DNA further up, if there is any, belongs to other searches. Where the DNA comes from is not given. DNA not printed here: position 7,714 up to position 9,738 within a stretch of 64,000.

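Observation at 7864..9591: Uncharacterised paralog pair: proteins built from two degenerate methyltransferase-like Rossmann domains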

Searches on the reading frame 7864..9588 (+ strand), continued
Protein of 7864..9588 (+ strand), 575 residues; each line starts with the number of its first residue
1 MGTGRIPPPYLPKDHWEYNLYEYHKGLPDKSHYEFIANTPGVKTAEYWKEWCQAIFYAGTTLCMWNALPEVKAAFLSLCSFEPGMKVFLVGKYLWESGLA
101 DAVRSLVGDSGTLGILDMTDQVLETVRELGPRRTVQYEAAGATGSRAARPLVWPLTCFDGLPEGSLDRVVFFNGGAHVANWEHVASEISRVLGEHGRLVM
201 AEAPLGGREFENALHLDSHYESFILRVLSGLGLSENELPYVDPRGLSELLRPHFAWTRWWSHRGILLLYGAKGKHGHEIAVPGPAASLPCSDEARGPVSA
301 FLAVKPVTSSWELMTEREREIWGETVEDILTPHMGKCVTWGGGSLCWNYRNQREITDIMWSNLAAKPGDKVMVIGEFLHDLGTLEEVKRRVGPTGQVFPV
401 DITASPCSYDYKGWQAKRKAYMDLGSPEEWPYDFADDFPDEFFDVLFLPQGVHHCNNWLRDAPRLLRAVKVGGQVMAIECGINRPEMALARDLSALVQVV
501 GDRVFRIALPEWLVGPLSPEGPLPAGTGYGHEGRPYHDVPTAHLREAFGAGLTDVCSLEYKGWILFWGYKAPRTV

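Call 38: search_protein_families(library=pfam, proteins=[P0040, P0041, P0046, P0048, P0053, P0058, P0063, P0070, P0090, P0031], max_evalue=0.1)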
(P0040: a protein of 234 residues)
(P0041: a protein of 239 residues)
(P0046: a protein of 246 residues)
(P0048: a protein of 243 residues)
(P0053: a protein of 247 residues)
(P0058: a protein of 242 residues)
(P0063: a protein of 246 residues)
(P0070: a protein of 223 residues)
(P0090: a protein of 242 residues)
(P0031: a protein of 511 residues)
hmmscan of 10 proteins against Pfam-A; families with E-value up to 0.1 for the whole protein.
P0040 (234 aa): 6 families
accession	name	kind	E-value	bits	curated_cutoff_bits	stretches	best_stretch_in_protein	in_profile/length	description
PF08241.18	Methyltransf_11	-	1.9e-06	28.8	21.2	1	124-162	56-94/95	Methyltransferase domain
PF01209.24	Ubie_methyltran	-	0.00031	20.6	20.1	1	53-166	35-154/233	ubiE/COQ5 methyltransferase family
PF13649.12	Methyltransf_25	-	0.0018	19.3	27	1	123-158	59-96/97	Methyltransferase domain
PF13847.12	Methyltransf_31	-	0.016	15.3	27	1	124-169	70-114/145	Methyltransferase domain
PF13489.12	Methyltransf_23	-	0.023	14.8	27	1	110-167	63-120/164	Methyltransferase domain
PF08242.18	Methyltransf_12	-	0.077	14.2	30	0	126-158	63-95/98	Methyltransferase domain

P0041 (239 aa): 9 families
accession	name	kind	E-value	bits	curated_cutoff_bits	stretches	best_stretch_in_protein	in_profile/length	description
PF08241.18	Methyltransf_11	-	1.4e-08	35.6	21.2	1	119-162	50-94/95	Methyltransferase domain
PF13649.12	Methyltransf_25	-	4.7e-05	24.4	27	1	123-159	59-97/97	Methyltransferase domain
PF01209.24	Ubie_methyltran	-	0.00037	20.4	20.1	1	124-180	112-168/233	ubiE/COQ5 methyltransferase family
PF08242.18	Methyltransf_12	-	0.0005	21.2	30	1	121-161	54-98/98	Methyltransferase domain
PF13489.12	Methyltransf_23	-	0.0013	18.9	27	1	94-181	46-124/164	Methyltransferase domain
PF13847.12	Methyltransf_31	-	0.013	15.7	27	1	124-171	70-121/145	Methyltransferase domain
PF05148.21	Methyltransf_8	-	0.014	15.7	27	1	126-167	120-160/219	Hypothetical methyltransferase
PF20922.3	Anamorsin_N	-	0.066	13.4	27.1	0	123-167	46-91/163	Anamorsin, N-terminal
PF19938.4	DUF6400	-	0.087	13.2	27.1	0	199-225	38-64/69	Family of unknown function (DUF6400)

P0046 (246 aa): 6 families
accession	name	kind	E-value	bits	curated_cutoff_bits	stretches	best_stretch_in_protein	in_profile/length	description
PF08241.18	Methyltransf_11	-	4.4e-07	30.9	21.2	1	88-165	16-91/95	Methyltransferase domain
PF13649.12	Methyltransf_25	-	0.00011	23.2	27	1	86-164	16-96/97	Methyltransferase domain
PF01209.24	Ubie_methyltran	-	0.0035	17.2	20.1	1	83-175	63-157/233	ubiE/COQ5 methyltransferase family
PF13847.12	Methyltransf_31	-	0.0053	16.9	27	1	82-173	18-113/145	Methyltransferase domain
PF08242.18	Methyltransf_12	-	0.011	16.9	30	1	86-164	15-95/98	Methyltransferase domain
PF13489.12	Methyltransf_23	-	0.055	13.6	27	1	90-176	44-123/164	Methyltransferase domain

P0048 (243 aa): 5 families
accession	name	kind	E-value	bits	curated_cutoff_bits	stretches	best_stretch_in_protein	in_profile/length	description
PF08241.18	Methyltransf_11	-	4.7e-06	27.6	21.2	1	120-162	51-94/95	Methyltransferase domain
PF01209.24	Ubie_methyltran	-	0.0056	16.5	20.1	1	115-166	99-154/233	ubiE/COQ5 methyltransferase family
PF13649.12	Methyltransf_25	-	0.021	16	27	1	124-158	60-96/97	Methyltransferase domain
PF08242.18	Methyltransf_12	-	0.037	15.2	30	1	117-158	50-95/98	Methyltransferase domain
PF13847.12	Methyltransf_31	-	0.065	13.4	27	0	124-167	70-113/145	Methyltransferase domain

P0053 (247 aa): 5 families
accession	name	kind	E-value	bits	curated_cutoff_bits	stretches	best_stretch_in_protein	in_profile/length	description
PF08241.18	Methyltransf_11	-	9e-07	29.9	21.2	1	83-171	6-94/95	Methyltransferase domain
PF13649.12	Methyltransf_25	-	0.0011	20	27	1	93-167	20-96/97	Methyltransferase domain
PF13489.12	Methyltransf_23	-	0.0017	18.6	27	1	131-208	75-148/164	Methyltransferase domain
PF08242.18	Methyltransf_12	-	0.011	16.9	30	1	95-167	20-95/98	Methyltransferase domain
PF01209.24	Ubie_methyltran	-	0.011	15.6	20.1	1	84-176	61-155/233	ubiE/COQ5 methyltransferase family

P0058 (242 aa): 2 families
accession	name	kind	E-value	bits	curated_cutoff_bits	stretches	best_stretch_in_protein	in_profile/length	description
PF01209.24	Ubie_methyltran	-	0.00013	21.9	20.1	1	71-204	46-185/233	ubiE/COQ5 methyltransferase family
PF08241.18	Methyltransf_11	-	0.083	14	21.2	0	130-165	55-90/95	Methyltransferase domain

P0063 (246 aa): 4 families
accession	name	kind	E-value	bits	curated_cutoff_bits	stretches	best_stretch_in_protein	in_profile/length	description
PF08241.18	Methyltransf_11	-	3.5e-08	34.4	21.2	1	121-161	55-95/95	Methyltransferase domain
PF13649.12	Methyltransf_25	-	0.00078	20.5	27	1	120-156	58-96/97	Methyltransferase domain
PF01209.24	Ubie_methyltran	-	0.0019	18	20.1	1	121-166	111-156/233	ubiE/COQ5 methyltransferase family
PF13847.12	Methyltransf_31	-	0.0031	17.7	27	1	120-168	69-116/145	Methyltransferase domain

P0070 (223 aa): 4 families
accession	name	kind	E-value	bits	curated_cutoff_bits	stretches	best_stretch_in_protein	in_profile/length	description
PF08241.18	Methyltransf_11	-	1.6e-06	29.1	21.2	1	96-138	50-94/95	Methyltransferase domain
PF01209.24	Ubie_methyltran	-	2.5e-06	27.4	20.1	1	100-195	111-201/233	ubiE/COQ5 methyltransferase family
PF13649.12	Methyltransf_25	-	0.0025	18.9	27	1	100-135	59-97/97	Methyltransferase domain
PF13847.12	Methyltransf_31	-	0.0099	16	27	1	96-143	65-113/145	Methyltransferase domain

P0090 (242 aa): 7 families
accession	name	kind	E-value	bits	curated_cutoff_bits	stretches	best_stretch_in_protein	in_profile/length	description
PF08241.18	Methyltransf_11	-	1.3e-06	29.3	21.2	1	112-156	49-95/95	Methyltransferase domain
PF13847.12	Methyltransf_31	-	0.00044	20.4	27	1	116-160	69-113/145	Methyltransferase domain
PF01066.26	CDP-OH_P_transf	-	0.0025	18.7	22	1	101-187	48-137/152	CDP-alcohol phosphatidyltransferase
PF13649.12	Methyltransf_25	-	0.0026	18.8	27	1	117-152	59-97/97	Methyltransferase domain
PF13489.12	Methyltransf_23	-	0.0028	17.8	27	1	115-158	75-118/164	Methyltransferase domain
PF05148.21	Methyltransf_8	-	0.026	14.8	27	1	77-158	81-158/219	Hypothetical methyltransferase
PF01209.24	Ubie_methyltran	-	0.028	14.2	20.1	1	117-156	111-151/233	ubiE/COQ5 methyltransferase family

P0031 (511 aa): 10 families
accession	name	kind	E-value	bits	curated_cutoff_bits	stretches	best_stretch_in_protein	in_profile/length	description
PF08241.18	Methyltransf_11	-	1.5e-14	54.8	21.2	2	99-173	20-95/95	Methyltransferase domain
PF13847.12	Methyltransf_31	-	3.6e-12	46.6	27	2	134-177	70-113/145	Methyltransferase domain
PF13649.12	Methyltransf_25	-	2.1e-09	38.4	27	2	94-169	16-97/97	Methyltransferase domain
PF08242.18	Methyltransf_12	-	2.5e-08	35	30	1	88-171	9-98/98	Methyltransferase domain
PF13489.12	Methyltransf_23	-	1.3e-07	32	27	1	346-443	36-121/164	Methyltransferase domain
PF20922.3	Anamorsin_N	-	0.0032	17.6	27.1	0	420-445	69-94/163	Anamorsin, N-terminal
PF01209.24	Ubie_methyltran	-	0.0063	16.3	20.1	0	349-441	64-154/233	ubiE/COQ5 methyltransferase family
PF22706.1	Tex_central_region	-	0.045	14.2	27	0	70-108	28-66/178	Tex central region-like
PF16803.11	DRE2_N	-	0.053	14.2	23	0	135-199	47-110/130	Fe-S cluster assembly protein DRE2 N-terminus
PF05148.21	Methyltransf_8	-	0.065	13.5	27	0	135-175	119-158/219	Hypothetical methyltransferase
